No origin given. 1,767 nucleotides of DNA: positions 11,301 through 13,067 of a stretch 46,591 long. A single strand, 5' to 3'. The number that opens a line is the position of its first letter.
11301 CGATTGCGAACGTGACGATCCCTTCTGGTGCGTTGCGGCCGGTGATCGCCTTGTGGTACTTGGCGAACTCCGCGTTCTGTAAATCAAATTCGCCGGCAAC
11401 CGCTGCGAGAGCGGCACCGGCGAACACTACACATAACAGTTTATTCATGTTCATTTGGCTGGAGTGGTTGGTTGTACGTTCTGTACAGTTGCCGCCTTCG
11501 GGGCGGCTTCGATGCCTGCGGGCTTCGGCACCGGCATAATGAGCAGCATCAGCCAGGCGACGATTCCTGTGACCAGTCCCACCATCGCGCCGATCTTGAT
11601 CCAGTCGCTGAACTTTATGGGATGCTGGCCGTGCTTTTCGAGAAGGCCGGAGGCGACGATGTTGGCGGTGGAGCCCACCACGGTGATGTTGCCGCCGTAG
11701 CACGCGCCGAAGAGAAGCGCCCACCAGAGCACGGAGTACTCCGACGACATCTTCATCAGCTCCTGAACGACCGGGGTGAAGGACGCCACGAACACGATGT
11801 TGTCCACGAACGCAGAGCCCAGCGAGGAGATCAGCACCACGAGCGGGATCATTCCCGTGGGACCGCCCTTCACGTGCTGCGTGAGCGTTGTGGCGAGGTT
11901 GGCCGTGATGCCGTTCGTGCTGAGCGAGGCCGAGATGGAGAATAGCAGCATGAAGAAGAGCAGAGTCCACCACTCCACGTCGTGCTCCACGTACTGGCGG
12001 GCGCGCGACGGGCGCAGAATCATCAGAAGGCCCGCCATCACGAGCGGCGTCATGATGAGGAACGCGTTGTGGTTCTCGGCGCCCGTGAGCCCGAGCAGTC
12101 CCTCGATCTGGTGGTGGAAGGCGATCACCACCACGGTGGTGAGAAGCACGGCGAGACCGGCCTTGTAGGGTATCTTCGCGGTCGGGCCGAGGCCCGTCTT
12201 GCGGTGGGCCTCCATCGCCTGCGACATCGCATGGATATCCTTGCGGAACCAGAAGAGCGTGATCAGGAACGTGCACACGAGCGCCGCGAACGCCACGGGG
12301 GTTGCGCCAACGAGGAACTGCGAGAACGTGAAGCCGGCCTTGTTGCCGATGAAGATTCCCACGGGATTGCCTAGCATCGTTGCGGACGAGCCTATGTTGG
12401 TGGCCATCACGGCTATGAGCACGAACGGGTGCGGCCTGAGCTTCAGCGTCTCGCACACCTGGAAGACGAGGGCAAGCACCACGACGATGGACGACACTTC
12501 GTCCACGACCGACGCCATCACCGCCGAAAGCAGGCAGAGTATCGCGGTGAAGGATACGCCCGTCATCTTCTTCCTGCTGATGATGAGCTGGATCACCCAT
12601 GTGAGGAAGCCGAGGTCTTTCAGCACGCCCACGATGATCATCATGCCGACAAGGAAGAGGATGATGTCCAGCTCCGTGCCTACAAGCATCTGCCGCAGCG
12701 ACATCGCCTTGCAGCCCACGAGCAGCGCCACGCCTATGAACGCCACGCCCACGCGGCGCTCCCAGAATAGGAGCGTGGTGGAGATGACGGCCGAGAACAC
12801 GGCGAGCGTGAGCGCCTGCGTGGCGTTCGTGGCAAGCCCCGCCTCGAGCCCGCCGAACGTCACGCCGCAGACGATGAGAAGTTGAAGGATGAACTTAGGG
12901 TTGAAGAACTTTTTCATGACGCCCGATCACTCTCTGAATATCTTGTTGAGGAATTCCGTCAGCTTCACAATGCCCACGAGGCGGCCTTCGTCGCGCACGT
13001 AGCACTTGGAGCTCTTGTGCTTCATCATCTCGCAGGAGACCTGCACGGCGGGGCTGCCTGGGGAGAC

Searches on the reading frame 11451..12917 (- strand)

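Call 7: search_protein_families(library=pfam, proteins=[window:11451-12917:-])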
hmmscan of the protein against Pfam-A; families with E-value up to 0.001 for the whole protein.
window:11451-12917:- (488 aa): 3 families
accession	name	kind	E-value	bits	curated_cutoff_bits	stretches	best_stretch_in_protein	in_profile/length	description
PF03600.22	CitMHS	-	8e-49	167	31.9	1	54-404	10-336/336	Citrate transporter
PF00939.25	Na_sulph_symp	-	1.1e-08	35.1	27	2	196-456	213-460/472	Sodium:sulfate symporter transmembrane region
PF06450.18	NhaB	-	0.00072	19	27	1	166-221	206-261/515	Bacterial Na+/H+ antiporter B (NhaB)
